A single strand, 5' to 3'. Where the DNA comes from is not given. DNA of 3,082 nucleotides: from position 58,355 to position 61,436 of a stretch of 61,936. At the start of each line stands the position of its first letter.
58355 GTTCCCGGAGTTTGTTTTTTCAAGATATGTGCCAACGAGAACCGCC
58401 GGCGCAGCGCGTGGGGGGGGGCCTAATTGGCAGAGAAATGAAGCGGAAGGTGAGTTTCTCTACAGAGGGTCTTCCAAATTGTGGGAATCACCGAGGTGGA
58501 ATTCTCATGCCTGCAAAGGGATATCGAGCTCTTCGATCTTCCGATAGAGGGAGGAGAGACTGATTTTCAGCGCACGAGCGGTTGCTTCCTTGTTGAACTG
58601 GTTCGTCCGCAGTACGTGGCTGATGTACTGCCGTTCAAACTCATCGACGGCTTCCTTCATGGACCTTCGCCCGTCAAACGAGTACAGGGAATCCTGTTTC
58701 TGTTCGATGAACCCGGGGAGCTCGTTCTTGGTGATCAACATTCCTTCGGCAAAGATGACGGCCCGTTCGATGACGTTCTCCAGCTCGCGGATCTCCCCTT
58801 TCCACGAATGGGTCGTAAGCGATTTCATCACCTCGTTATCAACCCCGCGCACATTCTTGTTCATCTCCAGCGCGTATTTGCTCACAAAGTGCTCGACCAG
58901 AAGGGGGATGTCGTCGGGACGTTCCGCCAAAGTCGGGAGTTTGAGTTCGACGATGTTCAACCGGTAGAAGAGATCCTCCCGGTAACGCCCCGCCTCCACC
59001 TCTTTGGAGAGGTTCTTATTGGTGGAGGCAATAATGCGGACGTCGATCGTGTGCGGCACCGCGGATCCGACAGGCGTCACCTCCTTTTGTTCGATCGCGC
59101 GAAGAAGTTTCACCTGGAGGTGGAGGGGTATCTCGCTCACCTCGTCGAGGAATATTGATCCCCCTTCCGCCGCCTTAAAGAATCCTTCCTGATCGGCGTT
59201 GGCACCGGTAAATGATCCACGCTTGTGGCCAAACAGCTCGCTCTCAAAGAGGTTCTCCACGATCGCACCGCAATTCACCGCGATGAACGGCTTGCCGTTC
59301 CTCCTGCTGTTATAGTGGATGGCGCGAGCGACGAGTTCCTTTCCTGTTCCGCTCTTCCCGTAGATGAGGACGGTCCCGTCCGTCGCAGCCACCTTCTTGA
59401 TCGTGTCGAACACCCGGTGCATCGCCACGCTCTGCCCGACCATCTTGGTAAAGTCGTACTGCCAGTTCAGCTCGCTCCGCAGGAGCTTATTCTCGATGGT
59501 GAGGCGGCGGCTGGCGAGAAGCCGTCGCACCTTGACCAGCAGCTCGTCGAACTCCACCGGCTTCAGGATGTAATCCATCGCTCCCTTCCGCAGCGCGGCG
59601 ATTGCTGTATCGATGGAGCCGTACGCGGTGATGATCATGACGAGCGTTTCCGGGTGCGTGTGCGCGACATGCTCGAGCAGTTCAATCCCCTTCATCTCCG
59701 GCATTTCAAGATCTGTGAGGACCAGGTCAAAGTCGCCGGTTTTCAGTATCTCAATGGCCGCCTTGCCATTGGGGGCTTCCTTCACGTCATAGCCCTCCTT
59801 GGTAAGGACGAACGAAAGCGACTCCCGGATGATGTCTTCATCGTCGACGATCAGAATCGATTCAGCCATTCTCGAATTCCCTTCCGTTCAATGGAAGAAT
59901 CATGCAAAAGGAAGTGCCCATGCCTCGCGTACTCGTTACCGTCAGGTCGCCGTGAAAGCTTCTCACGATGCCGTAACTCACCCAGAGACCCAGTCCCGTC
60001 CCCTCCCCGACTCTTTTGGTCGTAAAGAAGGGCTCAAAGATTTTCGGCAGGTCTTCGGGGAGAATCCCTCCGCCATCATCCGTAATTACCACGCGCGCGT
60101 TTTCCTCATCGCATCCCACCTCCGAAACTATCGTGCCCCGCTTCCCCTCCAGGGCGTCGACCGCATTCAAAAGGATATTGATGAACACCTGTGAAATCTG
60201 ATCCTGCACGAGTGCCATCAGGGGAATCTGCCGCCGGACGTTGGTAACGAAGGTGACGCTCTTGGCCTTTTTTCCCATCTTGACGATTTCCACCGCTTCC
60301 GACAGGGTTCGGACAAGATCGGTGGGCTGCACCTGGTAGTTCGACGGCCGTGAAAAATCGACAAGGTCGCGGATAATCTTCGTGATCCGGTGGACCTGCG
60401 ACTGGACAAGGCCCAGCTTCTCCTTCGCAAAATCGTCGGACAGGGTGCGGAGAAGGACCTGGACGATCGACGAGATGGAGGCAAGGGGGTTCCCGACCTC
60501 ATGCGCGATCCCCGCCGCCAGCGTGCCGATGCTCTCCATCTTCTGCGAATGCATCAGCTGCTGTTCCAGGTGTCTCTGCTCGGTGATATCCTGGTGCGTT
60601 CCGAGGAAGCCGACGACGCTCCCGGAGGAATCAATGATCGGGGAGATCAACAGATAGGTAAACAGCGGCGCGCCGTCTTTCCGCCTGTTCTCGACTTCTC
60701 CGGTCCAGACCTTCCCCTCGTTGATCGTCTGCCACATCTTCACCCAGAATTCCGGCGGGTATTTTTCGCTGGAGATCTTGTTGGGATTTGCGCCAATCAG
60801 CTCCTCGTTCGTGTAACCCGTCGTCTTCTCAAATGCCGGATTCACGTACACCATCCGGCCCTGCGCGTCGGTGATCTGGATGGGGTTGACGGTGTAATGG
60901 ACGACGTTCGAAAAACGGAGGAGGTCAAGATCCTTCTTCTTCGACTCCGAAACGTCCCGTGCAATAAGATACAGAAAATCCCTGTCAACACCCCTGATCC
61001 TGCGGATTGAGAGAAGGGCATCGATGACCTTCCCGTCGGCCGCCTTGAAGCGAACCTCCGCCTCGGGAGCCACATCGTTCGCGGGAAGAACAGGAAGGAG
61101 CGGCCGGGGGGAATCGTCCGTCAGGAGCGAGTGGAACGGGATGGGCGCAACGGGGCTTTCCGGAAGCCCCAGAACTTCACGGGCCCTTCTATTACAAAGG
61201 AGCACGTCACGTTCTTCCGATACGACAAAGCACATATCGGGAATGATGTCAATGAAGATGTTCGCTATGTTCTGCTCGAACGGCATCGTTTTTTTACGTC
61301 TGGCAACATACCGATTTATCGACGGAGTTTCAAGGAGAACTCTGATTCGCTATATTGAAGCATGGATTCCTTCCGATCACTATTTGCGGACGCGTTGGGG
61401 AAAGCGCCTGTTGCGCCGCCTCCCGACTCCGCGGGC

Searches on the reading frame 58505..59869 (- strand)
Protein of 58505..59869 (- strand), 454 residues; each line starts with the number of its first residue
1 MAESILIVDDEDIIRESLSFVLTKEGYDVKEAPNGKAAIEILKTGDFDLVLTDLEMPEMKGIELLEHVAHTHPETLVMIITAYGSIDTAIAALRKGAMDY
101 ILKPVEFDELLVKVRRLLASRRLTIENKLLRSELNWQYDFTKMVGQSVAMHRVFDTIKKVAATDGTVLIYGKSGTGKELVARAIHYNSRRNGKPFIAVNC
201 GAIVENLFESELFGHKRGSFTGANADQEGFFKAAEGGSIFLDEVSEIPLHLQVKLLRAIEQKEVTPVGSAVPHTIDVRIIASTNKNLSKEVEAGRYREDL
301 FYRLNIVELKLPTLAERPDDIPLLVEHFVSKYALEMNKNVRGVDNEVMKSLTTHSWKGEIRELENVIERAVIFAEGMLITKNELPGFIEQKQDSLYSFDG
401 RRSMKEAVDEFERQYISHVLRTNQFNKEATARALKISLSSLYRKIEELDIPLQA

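Call 49: search_protein_families(library=pfam, proteins=[window:58505-59869:-], max_evalue=1)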
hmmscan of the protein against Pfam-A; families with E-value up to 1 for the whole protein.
window:58505-59869:- (454 aa): 20 families
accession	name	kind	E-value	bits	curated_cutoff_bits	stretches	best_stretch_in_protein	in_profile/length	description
PF00158.32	Sigma54_activat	-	2.6e-68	229.4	20.2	1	143-309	1-167/168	Sigma-54 interaction domain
PF00072.30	Response_reg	-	1.3e-32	112.7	30.2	1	5-114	1-110/111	Response regulator receiver domain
PF25601.1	AAA_lid_14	-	5.3e-24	84.3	27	1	316-394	2-80/87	AAA+ ATPase lid domain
PF14532.12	Sigma54_activ_2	-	2.1e-18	67.3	25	1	144-314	1-138/138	Sigma-54 interaction domain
PF02954.25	HTH_8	-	9.4e-10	38.5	22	1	408-447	2-41/42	Bacterial regulatory protein, Fis family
PF07728.20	AAA_5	-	5.4e-07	30.1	22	1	167-286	2-124/139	AAA domain (dynein-related subfamily)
PF00004.35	AAA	-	4.4e-06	27.6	21.2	1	167-285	1-110/131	ATPase family associated with various cellular activities (AAA)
PF01078.27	Mg_chelatase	-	0.00025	20.9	20.3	1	222-284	93-157/207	Magnesium chelatase, subunit ChlI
PF07724.20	AAA_2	-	0.00026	21.5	27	1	165-295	4-135/166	AAA domain (Cdc48 subfamily)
PF13245.12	AAA_19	-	0.0013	19.4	25.1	1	161-268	8-124/134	AAA domain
PF20720.3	nSTAND3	-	0.0018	18.5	27.2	1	151-199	4-52/155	Novel STAND NTPase 3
PF13191.12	AAA_16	-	0.0054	17.7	32.6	1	144-203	3-63/167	AAA ATPase domain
PF05043.19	Mga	-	0.017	16.1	21.1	1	414-452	20-58/87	Mga helix-turn-helix domain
PF18024.7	HTH_50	-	0.035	14.2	27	1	402-447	2-46/50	Helix-turn-helix domain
PF06309.17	Torsin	-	0.042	14.4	27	1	141-193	25-82/127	Torsin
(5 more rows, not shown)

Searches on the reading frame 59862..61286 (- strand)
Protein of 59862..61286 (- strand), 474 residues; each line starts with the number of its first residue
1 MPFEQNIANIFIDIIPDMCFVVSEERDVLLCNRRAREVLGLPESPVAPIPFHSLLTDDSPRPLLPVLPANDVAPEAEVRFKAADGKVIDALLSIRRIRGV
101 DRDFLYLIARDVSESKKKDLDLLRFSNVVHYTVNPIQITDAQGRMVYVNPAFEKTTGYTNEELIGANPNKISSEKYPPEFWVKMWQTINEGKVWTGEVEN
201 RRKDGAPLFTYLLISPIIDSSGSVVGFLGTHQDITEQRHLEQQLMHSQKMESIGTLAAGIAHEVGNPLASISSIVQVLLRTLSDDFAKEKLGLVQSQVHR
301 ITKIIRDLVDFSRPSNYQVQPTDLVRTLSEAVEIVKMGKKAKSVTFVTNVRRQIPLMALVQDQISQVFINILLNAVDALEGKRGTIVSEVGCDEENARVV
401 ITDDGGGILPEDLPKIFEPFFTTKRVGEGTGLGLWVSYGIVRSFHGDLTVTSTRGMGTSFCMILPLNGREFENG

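Call 49: search_protein_families(library=pfam, proteins=[window:59862-61286:-], max_evalue=1)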
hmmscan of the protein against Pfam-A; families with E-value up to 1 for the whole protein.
window:59862-61286:- (474 aa): 11 families
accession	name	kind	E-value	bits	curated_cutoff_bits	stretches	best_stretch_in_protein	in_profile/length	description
PF13426.13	PAS_9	-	2.6e-28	98.7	27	2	136-236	4-103/103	PAS domain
PF00989.32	PAS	-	8.3e-26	90.7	22.6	2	124-234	2-113/113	PAS fold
PF02518.31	HATPase_c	-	2.4e-23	83.1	26.4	1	361-467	3-110/111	Histidine kinase-, DNA gyrase B-, and HSP90-like ATPase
PF08448.16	PAS_4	-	1.2e-16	61.3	23.1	2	135-238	7-109/110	PAS fold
PF00512.31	HisKA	-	3e-12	46.8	26.9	1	254-314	3-63/66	His Kinase A (phospho-acceptor) domain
PF08447.18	PAS_3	-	3.3e-12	46.9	25.6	1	146-231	2-89/89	PAS fold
PF13188.13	PAS_8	-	1.1e-08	35.1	21.8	2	124-164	2-43/65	PAS domain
PF12860.13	PAS_7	-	7.4e-05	23.3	27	1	20-55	9-45/115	PAS fold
PF07568.18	HisKA_2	-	0.0042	17.6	22.3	1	260-312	2-54/76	Histidine kinase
PF24820.1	Diguanyl_cycl_sensor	-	0.017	15.5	28.1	0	11-100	1-99/109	Diguanylate cyclase-like sensor domain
PF13589.12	HATPase_c_3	-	0.066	13.7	25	1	370-424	9-60/137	Histidine kinase-, DNA gyrase B-, and HSP90-like ATPase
